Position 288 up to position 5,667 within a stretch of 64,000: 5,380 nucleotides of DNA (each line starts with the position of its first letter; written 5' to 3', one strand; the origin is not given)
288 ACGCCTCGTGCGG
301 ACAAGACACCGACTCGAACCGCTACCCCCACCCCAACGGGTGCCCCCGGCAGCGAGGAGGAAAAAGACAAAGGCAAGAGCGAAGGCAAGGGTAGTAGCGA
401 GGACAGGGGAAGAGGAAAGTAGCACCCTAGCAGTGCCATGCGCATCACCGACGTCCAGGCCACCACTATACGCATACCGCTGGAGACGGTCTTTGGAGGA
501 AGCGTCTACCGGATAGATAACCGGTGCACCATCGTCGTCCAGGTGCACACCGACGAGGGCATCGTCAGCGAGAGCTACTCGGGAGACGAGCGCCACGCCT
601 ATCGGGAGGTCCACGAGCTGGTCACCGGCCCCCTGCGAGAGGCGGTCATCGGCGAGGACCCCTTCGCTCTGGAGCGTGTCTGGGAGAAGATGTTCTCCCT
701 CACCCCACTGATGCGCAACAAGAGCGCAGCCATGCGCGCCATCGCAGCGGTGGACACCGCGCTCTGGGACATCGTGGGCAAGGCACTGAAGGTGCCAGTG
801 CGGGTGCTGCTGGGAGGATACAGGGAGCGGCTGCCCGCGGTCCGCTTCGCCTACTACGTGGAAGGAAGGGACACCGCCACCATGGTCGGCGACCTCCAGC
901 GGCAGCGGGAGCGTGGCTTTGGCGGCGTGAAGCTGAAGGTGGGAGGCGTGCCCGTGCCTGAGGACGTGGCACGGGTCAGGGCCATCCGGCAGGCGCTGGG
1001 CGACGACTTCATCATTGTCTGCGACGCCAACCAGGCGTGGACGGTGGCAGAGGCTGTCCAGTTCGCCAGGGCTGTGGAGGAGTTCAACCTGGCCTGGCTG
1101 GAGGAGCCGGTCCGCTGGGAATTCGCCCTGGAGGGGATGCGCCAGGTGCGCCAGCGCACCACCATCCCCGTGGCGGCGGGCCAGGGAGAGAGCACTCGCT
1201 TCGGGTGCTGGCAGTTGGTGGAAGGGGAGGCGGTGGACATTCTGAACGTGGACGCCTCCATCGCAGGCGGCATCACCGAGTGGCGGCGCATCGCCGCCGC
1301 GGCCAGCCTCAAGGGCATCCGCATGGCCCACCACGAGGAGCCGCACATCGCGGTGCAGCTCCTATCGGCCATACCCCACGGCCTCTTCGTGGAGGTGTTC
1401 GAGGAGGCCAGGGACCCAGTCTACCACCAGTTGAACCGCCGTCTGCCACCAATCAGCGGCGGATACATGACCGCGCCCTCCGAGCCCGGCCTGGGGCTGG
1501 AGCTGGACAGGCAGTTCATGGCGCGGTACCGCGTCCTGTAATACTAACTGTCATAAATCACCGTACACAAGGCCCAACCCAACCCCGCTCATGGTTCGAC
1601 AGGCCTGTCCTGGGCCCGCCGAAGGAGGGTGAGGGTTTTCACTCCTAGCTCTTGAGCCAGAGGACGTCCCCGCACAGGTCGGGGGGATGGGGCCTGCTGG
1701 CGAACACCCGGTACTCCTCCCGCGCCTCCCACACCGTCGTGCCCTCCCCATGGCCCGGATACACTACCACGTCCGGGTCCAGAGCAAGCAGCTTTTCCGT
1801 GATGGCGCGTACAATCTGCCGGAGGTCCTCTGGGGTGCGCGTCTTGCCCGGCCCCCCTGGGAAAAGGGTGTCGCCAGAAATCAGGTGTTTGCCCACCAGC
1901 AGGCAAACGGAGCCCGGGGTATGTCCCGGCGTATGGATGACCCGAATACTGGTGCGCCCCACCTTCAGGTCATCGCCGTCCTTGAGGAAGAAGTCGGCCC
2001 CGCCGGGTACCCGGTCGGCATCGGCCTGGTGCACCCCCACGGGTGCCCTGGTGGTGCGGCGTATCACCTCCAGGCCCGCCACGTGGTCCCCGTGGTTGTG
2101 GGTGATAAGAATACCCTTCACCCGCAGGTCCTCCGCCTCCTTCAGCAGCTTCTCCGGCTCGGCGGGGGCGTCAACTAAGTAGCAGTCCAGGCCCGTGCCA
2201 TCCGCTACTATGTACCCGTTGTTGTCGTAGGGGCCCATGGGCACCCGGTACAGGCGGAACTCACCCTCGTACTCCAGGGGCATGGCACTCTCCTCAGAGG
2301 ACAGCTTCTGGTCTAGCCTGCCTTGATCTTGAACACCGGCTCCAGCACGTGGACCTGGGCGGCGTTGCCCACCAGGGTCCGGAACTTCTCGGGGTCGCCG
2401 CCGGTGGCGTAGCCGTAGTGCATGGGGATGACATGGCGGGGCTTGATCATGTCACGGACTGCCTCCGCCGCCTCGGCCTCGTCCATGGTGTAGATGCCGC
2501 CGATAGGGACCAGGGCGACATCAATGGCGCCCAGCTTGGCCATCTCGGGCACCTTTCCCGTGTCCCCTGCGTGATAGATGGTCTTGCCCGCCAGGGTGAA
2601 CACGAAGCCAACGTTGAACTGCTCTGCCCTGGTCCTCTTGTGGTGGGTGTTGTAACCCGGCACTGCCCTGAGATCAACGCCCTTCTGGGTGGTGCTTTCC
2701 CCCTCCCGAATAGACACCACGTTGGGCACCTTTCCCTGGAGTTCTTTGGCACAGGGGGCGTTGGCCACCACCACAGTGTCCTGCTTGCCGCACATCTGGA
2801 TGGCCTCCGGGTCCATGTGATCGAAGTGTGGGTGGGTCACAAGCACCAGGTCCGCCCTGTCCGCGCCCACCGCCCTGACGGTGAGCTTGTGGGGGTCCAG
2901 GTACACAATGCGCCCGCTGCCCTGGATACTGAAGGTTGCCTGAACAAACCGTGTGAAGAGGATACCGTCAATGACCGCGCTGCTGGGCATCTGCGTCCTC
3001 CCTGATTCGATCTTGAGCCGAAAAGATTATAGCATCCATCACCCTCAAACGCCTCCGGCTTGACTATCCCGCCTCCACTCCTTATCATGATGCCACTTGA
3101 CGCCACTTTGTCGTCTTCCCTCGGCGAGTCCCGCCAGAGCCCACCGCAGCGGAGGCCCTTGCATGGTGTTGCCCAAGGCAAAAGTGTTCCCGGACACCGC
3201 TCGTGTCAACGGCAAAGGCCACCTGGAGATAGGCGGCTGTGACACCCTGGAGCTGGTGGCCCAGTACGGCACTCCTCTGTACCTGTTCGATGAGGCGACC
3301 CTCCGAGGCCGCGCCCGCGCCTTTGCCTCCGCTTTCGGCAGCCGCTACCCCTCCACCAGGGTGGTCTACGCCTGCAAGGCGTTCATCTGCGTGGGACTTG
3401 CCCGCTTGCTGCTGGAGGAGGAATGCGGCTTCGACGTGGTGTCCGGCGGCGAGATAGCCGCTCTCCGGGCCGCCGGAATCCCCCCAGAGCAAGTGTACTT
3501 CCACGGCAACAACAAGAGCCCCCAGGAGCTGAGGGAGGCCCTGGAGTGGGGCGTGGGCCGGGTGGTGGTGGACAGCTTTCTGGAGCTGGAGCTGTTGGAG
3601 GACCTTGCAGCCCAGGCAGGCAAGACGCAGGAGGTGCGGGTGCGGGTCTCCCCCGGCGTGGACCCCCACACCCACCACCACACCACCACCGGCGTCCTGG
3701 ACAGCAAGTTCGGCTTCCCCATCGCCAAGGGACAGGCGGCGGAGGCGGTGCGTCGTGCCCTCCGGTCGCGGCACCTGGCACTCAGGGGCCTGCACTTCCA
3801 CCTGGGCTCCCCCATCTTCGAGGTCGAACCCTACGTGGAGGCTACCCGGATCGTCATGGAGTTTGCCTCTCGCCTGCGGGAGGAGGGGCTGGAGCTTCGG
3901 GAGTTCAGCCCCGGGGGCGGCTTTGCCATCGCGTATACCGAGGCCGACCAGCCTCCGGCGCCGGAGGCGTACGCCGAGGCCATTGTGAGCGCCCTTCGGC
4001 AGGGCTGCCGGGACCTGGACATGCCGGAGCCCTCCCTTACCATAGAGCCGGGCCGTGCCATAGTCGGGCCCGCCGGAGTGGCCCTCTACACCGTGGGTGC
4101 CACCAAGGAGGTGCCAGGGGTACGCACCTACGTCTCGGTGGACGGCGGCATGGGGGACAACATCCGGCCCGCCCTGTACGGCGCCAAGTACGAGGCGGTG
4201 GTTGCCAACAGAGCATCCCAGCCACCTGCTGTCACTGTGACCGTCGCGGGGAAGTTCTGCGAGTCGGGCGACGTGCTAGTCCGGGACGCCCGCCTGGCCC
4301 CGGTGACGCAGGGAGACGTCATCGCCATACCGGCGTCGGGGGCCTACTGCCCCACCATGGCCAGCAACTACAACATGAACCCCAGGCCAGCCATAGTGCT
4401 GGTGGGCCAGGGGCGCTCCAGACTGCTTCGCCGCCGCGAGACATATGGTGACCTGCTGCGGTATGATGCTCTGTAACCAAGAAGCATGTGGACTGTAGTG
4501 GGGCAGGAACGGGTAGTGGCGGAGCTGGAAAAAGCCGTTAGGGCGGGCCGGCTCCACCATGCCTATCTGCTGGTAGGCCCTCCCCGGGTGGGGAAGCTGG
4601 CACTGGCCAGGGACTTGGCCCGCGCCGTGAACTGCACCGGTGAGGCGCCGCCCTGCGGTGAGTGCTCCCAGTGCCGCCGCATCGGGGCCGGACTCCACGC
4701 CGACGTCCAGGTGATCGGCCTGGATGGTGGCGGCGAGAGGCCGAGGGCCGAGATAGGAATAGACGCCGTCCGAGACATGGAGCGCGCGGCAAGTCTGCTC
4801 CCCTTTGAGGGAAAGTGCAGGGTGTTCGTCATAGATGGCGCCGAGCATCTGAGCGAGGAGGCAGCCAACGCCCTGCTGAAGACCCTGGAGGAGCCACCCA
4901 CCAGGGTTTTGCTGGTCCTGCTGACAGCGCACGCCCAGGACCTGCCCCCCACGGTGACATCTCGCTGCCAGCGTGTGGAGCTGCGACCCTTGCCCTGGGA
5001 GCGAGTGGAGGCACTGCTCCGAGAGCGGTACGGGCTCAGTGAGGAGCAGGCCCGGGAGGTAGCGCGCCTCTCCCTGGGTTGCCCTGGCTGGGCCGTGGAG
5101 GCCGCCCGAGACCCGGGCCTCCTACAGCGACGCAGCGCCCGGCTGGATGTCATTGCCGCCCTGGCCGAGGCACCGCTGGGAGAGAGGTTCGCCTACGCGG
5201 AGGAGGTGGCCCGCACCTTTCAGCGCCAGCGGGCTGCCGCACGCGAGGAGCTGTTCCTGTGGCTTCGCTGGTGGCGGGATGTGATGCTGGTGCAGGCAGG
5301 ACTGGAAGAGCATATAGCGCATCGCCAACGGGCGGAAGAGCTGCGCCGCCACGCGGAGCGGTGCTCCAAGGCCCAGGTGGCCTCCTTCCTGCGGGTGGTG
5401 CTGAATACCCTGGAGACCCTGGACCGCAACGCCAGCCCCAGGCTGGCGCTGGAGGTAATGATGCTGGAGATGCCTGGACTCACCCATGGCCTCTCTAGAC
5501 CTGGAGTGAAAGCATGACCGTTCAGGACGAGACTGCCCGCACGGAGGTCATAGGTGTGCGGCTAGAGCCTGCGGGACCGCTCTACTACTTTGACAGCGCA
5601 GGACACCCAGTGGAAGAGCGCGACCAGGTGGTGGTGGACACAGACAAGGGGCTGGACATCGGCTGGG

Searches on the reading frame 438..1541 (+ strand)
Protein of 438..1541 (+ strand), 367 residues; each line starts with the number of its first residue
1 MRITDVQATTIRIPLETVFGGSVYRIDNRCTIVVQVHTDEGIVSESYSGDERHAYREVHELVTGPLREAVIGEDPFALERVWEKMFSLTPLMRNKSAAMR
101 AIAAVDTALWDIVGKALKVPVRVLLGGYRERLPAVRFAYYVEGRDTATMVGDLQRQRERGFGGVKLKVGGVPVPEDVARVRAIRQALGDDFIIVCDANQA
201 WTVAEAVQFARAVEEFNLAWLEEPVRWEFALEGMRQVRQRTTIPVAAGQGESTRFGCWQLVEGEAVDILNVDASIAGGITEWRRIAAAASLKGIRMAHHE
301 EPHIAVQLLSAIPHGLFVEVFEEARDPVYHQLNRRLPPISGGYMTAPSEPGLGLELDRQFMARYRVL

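Call 25: search_protein_families(library=pfam, proteins=[window:438-1541:+], max_evalue=0.00001)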
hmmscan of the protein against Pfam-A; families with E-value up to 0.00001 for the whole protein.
window:438-1541:+ (367 aa): 2 families
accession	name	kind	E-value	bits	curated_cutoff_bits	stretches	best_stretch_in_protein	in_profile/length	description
PF13378.12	MR_MLE_C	-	6.2e-58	196.5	29.4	1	153-359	6-218/219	Enolase C-terminal domain-like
PF02746.21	MR_MLE_N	-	9.8e-14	52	22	1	23-126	20-117/117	Mandelate racemase / muconate lactonizing enzyme, N-terminal domain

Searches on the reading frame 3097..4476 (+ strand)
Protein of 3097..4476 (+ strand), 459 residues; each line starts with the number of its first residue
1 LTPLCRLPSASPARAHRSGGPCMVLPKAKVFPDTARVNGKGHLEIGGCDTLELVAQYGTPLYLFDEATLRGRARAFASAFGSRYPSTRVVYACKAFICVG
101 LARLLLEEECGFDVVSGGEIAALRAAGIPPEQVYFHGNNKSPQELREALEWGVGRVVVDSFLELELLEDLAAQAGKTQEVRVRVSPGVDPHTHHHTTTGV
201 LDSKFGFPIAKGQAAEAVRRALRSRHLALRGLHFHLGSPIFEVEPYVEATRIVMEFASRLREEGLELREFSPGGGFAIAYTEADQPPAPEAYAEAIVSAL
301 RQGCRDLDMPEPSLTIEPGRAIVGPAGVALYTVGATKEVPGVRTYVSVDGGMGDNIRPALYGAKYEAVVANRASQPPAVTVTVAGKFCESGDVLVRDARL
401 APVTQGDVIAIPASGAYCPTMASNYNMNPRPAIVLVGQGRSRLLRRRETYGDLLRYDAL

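Call 25: search_protein_families(library=pfam, proteins=[window:3097-4476:+], max_evalue=0.00001)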
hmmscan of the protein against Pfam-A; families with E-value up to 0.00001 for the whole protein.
window:3097-4476:+ (459 aa): 3 families
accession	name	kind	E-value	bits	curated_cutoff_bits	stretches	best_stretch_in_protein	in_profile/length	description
PF02784.22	Orn_Arg_deC_N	-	1.8e-56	191.7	23.4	1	71-324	6-247/247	Pyridoxal-dependent decarboxylase, pyridoxal binding domain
PF00278.28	Orn_DAP_Arg_deC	-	9.1e-18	64.8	23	1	249-415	5-95/95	Pyridoxal-dependent decarboxylase, C-terminal sheet domain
PF01168.26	Ala_racemase_N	-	1.2e-07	32.1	24.1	1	86-274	20-195/220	Alanine racemase, N-terminal domain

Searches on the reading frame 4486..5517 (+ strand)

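Call 25: search_protein_families(library=pfam, proteins=[window:4486-5517:+], max_evalue=0.00001)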
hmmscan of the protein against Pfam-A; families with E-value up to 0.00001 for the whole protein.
window:4486-5517:+ (343 aa): 2 families
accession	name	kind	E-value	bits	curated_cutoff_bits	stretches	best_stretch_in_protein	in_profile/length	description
PF13177.12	DNA_pol3_delta2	-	8.1e-47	159.6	27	1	6-169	1-160/161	DNA polymerase III, delta subunit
PF00004.35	AAA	-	9.9e-06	26.5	21.2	0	27-166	1-128/131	ATPase family associated with various cellular activities (AAA)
